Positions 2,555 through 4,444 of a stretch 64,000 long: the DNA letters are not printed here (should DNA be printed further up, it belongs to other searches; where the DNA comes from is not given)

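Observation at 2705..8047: Two paralogous methyltransferase/Mrr-like fusion genes with swapped central regions bracket a 3-gene cassette as direct repeats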

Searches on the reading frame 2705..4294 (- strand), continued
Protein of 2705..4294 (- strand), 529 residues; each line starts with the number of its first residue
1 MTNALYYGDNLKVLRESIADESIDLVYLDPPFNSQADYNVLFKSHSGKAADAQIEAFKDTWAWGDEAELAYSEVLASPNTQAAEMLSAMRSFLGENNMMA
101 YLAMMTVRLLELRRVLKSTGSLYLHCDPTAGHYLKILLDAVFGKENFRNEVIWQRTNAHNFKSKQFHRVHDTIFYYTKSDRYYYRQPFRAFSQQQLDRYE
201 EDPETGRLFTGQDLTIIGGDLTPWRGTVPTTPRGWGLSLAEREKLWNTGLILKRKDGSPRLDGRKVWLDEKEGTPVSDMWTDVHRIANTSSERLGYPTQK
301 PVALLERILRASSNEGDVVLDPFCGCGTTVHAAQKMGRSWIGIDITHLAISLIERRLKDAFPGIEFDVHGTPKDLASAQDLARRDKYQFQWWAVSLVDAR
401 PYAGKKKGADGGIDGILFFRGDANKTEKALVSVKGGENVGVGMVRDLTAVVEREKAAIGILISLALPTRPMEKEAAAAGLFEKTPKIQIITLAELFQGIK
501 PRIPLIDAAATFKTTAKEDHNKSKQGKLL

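Call 8: search_solved_structures(query=window:2705-4294:-, max_evalue=0.01, show_alignments=2)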
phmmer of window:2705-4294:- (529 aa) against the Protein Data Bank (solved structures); distinct sequences matched with E-value up to 0.01: 15.
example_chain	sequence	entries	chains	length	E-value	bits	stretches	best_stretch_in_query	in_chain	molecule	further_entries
9c3u_A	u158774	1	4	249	1.4e-19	73.2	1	264-353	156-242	Methyltransferase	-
8urk_A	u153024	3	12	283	2.2e-19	72.6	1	263-356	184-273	Methyltransferase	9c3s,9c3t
6pbd_A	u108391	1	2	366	3.1e-19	72.1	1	281-351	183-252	Modification methylase CcrMI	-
1g60_A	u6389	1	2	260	1.4e-15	60.1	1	264-346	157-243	Adenine-specific Methyltransferase MboIIA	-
6k0w_B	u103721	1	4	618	4.6e-15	58.4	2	2-182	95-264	Adenine specific DNA methyltransferase (Mod)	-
1eg2_A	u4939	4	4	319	1.1e-13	53.8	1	273-345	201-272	MODIFICATION METHYLASE RSRI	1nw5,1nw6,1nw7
1nw8_A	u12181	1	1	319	1.1e-13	53.8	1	273-346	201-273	MODIFICATION METHYLASE RSRI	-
8s9m_A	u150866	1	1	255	9e-11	44.2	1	292-358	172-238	DNA cytosine-N4 methyltransferase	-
8s9n_A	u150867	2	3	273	1.2e-10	43.8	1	292-358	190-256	DNA cytosine-N4 methyltransferase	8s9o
4zcf_A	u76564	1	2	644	1.2e-10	43.7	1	5-181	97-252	Restriction endonuclease EcoP15I, modification subunit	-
7dsu_A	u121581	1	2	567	2.7e-10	42.6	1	91-148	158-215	Mbo45V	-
5hek_A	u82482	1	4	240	5.5e-10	41.6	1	291-349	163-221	Adenine specific DNA methyltransferase (DpnA)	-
5hfj_A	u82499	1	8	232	5.7e-10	41.6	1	291-347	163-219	Adenine specific DNA methyltransferase (DpnA)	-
2zie_A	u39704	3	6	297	6.3e-10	41.4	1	293-368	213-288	Putative modification methylase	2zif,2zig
1boo_A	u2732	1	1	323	0.0001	24.2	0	295-346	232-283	PROTEIN (N-4 CYTOSINE-SPECIFIC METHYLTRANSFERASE PVU II)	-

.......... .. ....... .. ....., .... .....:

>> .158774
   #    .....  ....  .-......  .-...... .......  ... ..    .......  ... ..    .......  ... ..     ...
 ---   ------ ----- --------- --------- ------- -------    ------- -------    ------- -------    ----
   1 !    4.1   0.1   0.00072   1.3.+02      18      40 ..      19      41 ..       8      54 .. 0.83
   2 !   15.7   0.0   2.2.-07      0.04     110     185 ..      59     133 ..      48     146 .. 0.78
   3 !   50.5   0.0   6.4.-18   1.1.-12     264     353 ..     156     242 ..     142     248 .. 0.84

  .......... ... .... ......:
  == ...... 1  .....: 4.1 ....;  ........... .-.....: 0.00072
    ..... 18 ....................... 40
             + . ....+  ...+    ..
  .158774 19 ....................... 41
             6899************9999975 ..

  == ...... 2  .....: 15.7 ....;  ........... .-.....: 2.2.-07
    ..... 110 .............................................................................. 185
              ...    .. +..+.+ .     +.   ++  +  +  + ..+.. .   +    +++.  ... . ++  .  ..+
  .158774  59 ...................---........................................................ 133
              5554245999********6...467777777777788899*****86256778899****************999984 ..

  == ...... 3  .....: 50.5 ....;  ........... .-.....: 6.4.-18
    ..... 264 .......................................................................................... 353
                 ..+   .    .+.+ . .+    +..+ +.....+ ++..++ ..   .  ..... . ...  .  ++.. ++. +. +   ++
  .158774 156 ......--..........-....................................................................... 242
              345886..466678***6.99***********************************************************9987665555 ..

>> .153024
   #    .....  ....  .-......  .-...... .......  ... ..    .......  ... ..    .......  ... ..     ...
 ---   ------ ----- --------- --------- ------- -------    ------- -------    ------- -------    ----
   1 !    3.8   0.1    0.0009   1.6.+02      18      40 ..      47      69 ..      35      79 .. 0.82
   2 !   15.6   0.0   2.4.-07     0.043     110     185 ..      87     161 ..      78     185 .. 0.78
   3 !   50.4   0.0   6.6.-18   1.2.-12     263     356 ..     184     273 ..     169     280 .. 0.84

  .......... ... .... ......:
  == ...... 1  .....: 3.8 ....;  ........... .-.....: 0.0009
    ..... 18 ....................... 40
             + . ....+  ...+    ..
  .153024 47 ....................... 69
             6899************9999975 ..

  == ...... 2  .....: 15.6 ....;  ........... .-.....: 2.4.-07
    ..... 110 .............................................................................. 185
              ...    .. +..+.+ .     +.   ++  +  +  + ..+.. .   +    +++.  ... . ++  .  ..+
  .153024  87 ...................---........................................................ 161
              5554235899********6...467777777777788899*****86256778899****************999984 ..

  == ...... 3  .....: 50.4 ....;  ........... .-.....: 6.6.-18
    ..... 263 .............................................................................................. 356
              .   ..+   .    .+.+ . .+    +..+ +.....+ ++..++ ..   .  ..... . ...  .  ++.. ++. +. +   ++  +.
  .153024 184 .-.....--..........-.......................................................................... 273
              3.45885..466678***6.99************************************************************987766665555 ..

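Call 12: find_encoding_contigs(protein=P0001, flank=10000, max_places=3)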
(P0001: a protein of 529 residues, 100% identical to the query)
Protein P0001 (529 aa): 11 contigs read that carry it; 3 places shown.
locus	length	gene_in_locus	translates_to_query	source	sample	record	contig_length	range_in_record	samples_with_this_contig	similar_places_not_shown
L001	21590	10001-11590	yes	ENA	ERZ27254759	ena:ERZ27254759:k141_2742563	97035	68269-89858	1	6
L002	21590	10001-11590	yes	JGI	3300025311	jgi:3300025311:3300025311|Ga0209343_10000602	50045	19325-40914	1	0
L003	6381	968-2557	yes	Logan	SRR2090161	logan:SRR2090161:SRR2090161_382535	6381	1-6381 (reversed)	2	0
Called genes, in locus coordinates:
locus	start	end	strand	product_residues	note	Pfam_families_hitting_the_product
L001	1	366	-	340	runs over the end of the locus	PF02492:cobW, PF07683:CobW_C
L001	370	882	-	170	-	PF02283:CobU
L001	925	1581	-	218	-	PF00300:His_Phos_1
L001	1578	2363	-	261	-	PF02654:CobS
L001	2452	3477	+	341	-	PF02277:DBI_PRT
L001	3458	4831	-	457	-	PF00563:EAL (weak)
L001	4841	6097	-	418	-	-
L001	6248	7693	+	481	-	PF02086:MethyltransfD12 (faint), PF13847:Methyltransf_31 (faint), PF01555:N6_N4_Mtase, PF04471:Mrr_cat, PF22722:NA-iREase1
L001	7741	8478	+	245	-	PF00149:Metallophos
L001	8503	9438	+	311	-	PF01073:3Beta_HSD (weak), PF01370:Epimerase, PF04321:RmlD_sub_bind (weak), PF07993:NAD_binding_4 (faint), PF16363:GDP_Man_Dehyd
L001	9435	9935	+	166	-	PF03928:HbpS-like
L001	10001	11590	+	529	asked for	PF02086:MethyltransfD12 (faint), PF01555:N6_N4_Mtase, PF04471:Mrr_cat, PF22722:NA-iREase1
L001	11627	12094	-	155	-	PF04364:DNA_pol3_chi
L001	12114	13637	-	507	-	PF02789:Peptidase_M17_N, PF00883:Peptidase_M17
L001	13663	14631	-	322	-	PF03706:LPG_synthase_TM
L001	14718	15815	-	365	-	PF04055:Radical_SAM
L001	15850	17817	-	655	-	-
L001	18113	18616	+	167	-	PF01627:Hpt (faint)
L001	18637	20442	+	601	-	PF01336:tRNA_anti-codon, PF00152:tRNA-synt_2, PF02938:GAD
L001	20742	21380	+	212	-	PF13643:DUF4145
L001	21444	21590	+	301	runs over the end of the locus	PF13391:HNH_2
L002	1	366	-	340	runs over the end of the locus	PF02492:cobW, PF07683:CobW_C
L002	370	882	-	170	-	PF02283:CobU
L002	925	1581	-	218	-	PF00300:His_Phos_1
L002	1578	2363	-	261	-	PF02654:CobS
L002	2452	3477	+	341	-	PF02277:DBI_PRT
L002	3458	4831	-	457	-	PF00563:EAL (weak)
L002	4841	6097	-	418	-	-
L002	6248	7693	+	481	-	PF02086:MethyltransfD12 (faint), PF13847:Methyltransf_31 (faint), PF01555:N6_N4_Mtase, PF04471:Mrr_cat, PF22722:NA-iREase1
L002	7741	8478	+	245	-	PF00149:Metallophos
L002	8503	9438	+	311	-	PF01073:3Beta_HSD (weak), PF01370:Epimerase, PF04321:RmlD_sub_bind (weak), PF07993:NAD_binding_4 (faint), PF16363:GDP_Man_Dehyd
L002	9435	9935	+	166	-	PF03928:HbpS-like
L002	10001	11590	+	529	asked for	PF02086:MethyltransfD12 (faint), PF01555:N6_N4_Mtase, PF04471:Mrr_cat, PF22722:NA-iREase1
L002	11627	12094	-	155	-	PF04364:DNA_pol3_chi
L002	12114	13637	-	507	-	PF02789:Peptidase_M17_N, PF00883:Peptidase_M17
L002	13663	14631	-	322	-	PF03706:LPG_synthase_TM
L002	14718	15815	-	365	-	PF04055:Radical_SAM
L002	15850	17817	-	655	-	-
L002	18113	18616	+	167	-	PF01627:Hpt (faint)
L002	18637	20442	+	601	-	PF01336:tRNA_anti-codon, PF00152:tRNA-synt_2, PF02938:GAD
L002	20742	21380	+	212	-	PF13643:DUF4145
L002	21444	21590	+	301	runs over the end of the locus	PF13391:HNH_2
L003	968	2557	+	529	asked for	PF02086:MethyltransfD12 (faint), PF01555:N6_N4_Mtase, PF04471:Mrr_cat, PF22722:NA-iREase1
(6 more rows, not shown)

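Call 14: find_encoding_contigs(protein=P0006, flank=10000, max_places=3)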
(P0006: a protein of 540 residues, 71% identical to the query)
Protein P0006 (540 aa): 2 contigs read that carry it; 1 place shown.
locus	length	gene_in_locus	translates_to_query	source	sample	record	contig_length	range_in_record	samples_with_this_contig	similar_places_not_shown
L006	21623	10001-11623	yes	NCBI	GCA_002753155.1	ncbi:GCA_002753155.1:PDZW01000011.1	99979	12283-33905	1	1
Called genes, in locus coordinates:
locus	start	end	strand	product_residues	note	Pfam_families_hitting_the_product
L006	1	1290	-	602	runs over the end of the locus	PF01807:Zn_ribbon_DnaG, PF08275:DNAG_N, PF01751:Toprim, PF13155:Toprim_2, PF13662:Toprim_4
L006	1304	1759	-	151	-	PF09424:YqeY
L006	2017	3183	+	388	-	PF00988:CPSase_sm_chain, PF00117:GATase, PF07722:Peptidase_C26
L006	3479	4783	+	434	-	PF00270:DEAD, PF04851:ResIII (weak), PF00271:Helicase_C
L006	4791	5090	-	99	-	PF01329:Pterin_4a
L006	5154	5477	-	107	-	-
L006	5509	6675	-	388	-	PF09594:GT87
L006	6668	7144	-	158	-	PF01478:Peptidase_A24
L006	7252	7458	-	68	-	PF04964:Flp_Fap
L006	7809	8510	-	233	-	PF00027:cNMP_binding, PF13545:HTH_Crp_2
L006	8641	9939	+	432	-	PF00206:Lyase_1, PF10397:ADSL_C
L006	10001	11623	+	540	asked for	PF02086:MethyltransfD12 (faint), PF01555:N6_N4_Mtase, PF04471:Mrr_cat (weak), PF22722:NA-iREase1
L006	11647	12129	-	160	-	PF17775:YchJ_M-like, PF02810:SEC-C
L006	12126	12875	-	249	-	PF03692:CxxCxxCC (weak)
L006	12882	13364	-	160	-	PF02810:SEC-C (weak), PF17775:YchJ_M-like, PF02810:SEC-C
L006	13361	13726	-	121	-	PF07345:ATPaseInh_sub_z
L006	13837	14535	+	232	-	PF05742:TANGO2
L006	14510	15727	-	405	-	PF00990:GGDEF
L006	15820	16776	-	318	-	PF01075:Glyco_transf_9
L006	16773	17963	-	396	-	PF13439:Glyco_transf_4, PF20706:GT4-conflict (weak), PF13477:Glyco_trans_4_2 (weak), PF13579:Glyco_trans_4_4, PF00534:Glycos_transf_1, PF13692:Glyco_trans_1_4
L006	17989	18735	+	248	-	PF12146:Hydrolase_4, PF12697:Abhydrolase_6, PF00326:Peptidase_S9 (weak), PF00561:Abhydrolase_1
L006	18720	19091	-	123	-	PF02452:PemK_toxin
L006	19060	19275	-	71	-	PF04014:MazE_antitoxin (weak), PF15937:PrlF_antitoxin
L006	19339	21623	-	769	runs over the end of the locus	PF07719:TPR_2 (faint), PF13432:TPR_16, PF13414:TPR_11 (weak), PF13424:TPR_12 (weak), PF00515:TPR_1 (weak), PF13181:TPR_8 (weak), PF14559:TPR_19 (weak), PF13844:Glyco_transf_41, +5 more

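Call 17: find_encoding_contigs(protein=P0015, flank=10000, max_places=3)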
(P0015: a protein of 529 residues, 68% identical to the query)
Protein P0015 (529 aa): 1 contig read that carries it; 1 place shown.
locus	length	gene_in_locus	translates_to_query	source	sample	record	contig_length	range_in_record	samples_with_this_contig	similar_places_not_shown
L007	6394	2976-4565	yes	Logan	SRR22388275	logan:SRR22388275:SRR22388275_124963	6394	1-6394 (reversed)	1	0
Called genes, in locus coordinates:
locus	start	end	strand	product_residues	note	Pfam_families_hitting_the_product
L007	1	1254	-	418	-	?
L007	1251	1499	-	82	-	PF01809:YidD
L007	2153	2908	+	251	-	PF09335:VTT_dom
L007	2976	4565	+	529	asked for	PF01555:N6_N4_Mtase, PF04471:Mrr_cat, PF22722:NA-iREase1 (weak)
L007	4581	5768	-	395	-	PF17785:PUA_3, PF10672:Methyltrans_SAM, PF03602:Cons_hypoth95, PF05175:MTS (weak), PF09445:Methyltransf_15, PF13847:Methyltransf_31 (weak), PF13649:Methyltransf_25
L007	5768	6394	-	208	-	?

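Call 18: find_encoding_contigs(protein=P0049, flank=10000, max_places=3)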
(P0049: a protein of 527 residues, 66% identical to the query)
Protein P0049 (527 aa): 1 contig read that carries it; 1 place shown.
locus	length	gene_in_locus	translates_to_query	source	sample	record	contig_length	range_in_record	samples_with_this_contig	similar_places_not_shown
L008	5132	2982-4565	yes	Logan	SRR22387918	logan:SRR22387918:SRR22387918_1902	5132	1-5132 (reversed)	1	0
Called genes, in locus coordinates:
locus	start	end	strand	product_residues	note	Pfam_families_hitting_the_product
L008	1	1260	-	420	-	?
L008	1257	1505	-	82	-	PF01809:YidD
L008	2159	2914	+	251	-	PF09335:VTT_dom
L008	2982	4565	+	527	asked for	PF01555:N6_N4_Mtase, PF04471:Mrr_cat, PF22722:NA-iREase1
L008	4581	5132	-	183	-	?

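Call 19: find_encoding_contigs(protein=P0011, flank=10000, max_places=3)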
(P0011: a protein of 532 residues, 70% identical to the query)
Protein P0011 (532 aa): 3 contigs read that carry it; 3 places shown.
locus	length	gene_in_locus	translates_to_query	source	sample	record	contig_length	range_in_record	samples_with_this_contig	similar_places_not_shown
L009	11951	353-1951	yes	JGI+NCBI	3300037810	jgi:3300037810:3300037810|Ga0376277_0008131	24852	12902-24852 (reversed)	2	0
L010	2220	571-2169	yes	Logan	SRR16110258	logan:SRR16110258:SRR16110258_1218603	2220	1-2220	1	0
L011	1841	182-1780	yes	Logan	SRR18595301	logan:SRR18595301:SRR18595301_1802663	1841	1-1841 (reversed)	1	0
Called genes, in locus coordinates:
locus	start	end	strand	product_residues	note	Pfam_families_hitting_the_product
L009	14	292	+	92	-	PF10397:ADSL_C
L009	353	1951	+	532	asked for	PF01555:N6_N4_Mtase, PF04471:Mrr_cat, PF22722:NA-iREase1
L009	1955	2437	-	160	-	PF17775:YchJ_M-like, PF02810:SEC-C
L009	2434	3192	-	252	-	PF03692:CxxCxxCC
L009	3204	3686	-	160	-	PF17775:YchJ_M-like, PF02810:SEC-C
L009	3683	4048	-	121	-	PF07345:ATPaseInh_sub_z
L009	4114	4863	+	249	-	PF05742:TANGO2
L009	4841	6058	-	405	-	PF00990:GGDEF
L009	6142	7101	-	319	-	PF01075:Glyco_transf_9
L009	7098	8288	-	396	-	PF13439:Glyco_transf_4, PF20706:GT4-conflict (weak), PF13477:Glyco_trans_4_2, PF13579:Glyco_trans_4_4, PF00534:Glycos_transf_1, PF13692:Glyco_trans_1_4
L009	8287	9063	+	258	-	PF12146:Hydrolase_4, PF12697:Abhydrolase_6, PF00326:Peptidase_S9, PF00561:Abhydrolase_1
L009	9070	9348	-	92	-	PF21716:dnstrm_HI1420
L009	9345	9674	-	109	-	PF05973:Gp49 (weak)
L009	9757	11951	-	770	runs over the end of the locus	PF07719:TPR_2 (faint), PF13432:TPR_16 (weak), PF13432:TPR_16, PF13414:TPR_11 (weak), PF00515:TPR_1 (weak), PF13181:TPR_8 (weak), PF14559:TPR_19 (weak), PF13844:Glyco_transf_41, +10 more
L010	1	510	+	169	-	?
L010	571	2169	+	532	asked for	PF01555:N6_N4_Mtase, PF04471:Mrr_cat, PF22722:NA-iREase1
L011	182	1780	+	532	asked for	PF01555:N6_N4_Mtase, PF04471:Mrr_cat, PF22722:NA-iREase1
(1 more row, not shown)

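Call 22: search_protein_families(library=ncbifam, proteins=[window:2705-4294:-], max_evalue=0.001)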
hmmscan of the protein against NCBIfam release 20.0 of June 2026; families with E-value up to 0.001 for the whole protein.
window:2705-4294:- (529 aa): 4 families
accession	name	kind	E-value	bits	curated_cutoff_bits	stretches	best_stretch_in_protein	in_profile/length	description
NF050803.1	DnaMtaseCcrMCaul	equivalog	2e-29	102.6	830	2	284-362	175-252/350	adenine-specific DNA-methyltransferase CcrM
NF008572.0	PRK11524.1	equivalog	4.9e-28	98.1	292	2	282-359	181-258/294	adenine-specific DNA-methyltransferase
NF010253.0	PRK13699.1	subfamily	6.5e-11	42.3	244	1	294-346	142-194/226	DNA methyltransferase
TIGR01177.1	TIGR01177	hypoth_equivalog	2.2e-05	23.9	316.55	1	301-346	163-213/330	TIGR01177 family methyltransferase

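Call 23: search_protein_families(library=padloc, proteins=[window:2705-4294:-], max_evalue=0.001)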
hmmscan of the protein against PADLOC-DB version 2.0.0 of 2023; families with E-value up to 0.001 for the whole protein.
window:2705-4294:- (529 aa): 75 families (the best 25 are shown)
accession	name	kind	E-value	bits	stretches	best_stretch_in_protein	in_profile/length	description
PDLC03354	MTase_II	-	2.4e-65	219.2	1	99-364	127-389/425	Type II methyltransferase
PDLC03339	MTase_II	-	5.8e-59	197.8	3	262-359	177-273/399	Type II methyltransferase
PDLC03300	MTase_II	-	6.6e-46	154.7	2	277-359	197-278/302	Type II methyltransferase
PDLC03636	MTase_III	-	5.8e-40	135.6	2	101-204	96-197/575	Type III methyltransferase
PDLC03633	MTase_III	-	1.5e-37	127.6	2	294-395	290-386/616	Type III methyltransferase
PDLC03638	MTase_III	-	2.5e-37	126.6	1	100-360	430-680/816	Type III methyltransferase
PDLC03371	MTase_II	-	6.8e-37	125.4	2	271-359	167-254/260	Type II methyltransferase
PDLC03299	MTase_II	-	1.8e-36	124.2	3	277-363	178-265/296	Type II methyltransferase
PDLC03644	MTase_III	-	8e-36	121.9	1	101-365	109-401/542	Type III methyltransferase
PDLC03635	MTase_III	-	3.7e-32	109.8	2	97-193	264-364/708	Type III methyltransferase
PDLC03216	MTase_II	-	4.7e-31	106.1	3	296-360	194-258/364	Type II methyltransferase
PDLC03738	oMTase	-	4.4e-29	99.3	2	296-359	204-267/376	orphan methyltransferase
PDLC03641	MTase_III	-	1.5e-27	94.5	1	3-336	105-431/657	Type III methyltransferase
PDLC03634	MTase_III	-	1e-26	92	2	101-333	173-426/621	Type III methyltransferase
PDLC03320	MTase_II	-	1.5e-26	91.3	2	267-359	187-276/289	Type II methyltransferase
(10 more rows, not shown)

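Call 25: find_related_loci(query=A1, collection=genome_contigs, flank=10000)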
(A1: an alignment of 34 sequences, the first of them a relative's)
Query A1 (529 aa) in genome_contigs; peptide patterns used: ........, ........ (x = any residue, [..] = any of these).
600 stretches matched a pattern (row limit reached: there are more); 596 encode a relative of the query (tblastn E <= 1e-3); the best 80 are kept; 80 distinct loci.
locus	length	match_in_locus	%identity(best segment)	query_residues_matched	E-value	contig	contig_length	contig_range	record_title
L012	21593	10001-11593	60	1-524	0e+0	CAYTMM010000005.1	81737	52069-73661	MAG TPA_asm: uncultured Sphingosinicella sp. isolate SRP344714_co2_99 genome assembly, contig: NODE_626_length_81737_cov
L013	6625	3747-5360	63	1-528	0e+0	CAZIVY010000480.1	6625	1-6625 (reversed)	MAG TPA_asm: uncultured Rhodospirillaceae bacterium isolate binchicken_co165_13 genome assembly, contig: k141_2655389, w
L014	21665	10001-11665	63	1-518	0e+0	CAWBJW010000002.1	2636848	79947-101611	MAG: uncultured Alphaproteobacteria bacterium isolate MFD03044.bin.1.47 genome assembly, contig: contig_23385, whole gen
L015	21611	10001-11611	59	1-529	0e+0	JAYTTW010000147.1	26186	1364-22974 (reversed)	MAG: Hyphomicrobiales bacterium isolate GFS_5459 GFS_5459_146, whole genome shotgun sequence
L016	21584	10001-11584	57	1-529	0e+0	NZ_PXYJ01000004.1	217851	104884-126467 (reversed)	Allosphingosinicella vermicomposti strain KCTC 22446 ZB100003, whole genome shotgun sequence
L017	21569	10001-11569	55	3-516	0e+0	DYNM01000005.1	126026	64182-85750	MAG TPA_asm: Thiocystis violascens isolate SulCav_FS08_3_52_29 SulCav_FS08_3_20_length_126026_cov_16_085964, whole genom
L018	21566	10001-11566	58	3-518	0e+0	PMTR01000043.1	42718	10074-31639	MAG: Bryobacterales bacterium isolate palsa_129 73.20110700_P2D.63_contig_3567, whole genome shotgun sequence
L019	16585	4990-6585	57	3-528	0e+0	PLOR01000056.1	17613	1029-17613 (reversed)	MAG: Bryobacterales bacterium isolate bog_406 73.20120700_S3X.5_contig_3738, whole genome shotgun sequence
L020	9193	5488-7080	55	1-529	0e+0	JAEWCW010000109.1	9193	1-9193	MAG: Proteobacteria bacterium isolate OH_PBB_68 k127_1322528, whole genome shotgun sequence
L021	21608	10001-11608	58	2-529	0e+0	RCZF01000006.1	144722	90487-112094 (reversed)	Sphingomonas koreensis strain S11.1Y scaffold6.1, whole genome shotgun sequence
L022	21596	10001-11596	56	1-529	0e+0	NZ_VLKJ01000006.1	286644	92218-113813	Novosphingobium taihuense strain CGMCC 1.3432 IQ25DRAFT_scaffold00006.6, whole genome shotgun sequence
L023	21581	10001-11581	56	1-524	0e+0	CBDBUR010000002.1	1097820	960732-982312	MAG: Alphaproteobacteria bacterium isolate be7f0d22-ac6b-498f-ae15-bf69fb30ab6a genome assembly, contig: contig_2, whole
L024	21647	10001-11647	53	3-529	0e+0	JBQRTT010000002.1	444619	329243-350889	Sphingomonas sp. CLY1604 NODE_2_length_444619_cov_51.357955, whole genome shotgun sequence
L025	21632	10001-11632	51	3-529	0e+0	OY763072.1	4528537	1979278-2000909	MAG: Dehalococcoidia bacterium isolate 40e540cc-5106-4b3b-ab2b-631d7f64572a genome assembly, chromosome: 1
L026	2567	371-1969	54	3-517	0e+0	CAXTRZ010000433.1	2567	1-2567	MAG TPA_asm: uncultured Acidobacteriaceae bacterium isolate public_SRR14721952_metawrap_bin.1 genome assembly, contig: p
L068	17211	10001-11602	48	3-528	2e-157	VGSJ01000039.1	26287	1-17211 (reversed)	MAG: Deltaproteobacteria bacterium isolate K_DeepCast_150m_m2_098 K_DeepCast_150m_m2_098_Ga0194126_10003163, whole genom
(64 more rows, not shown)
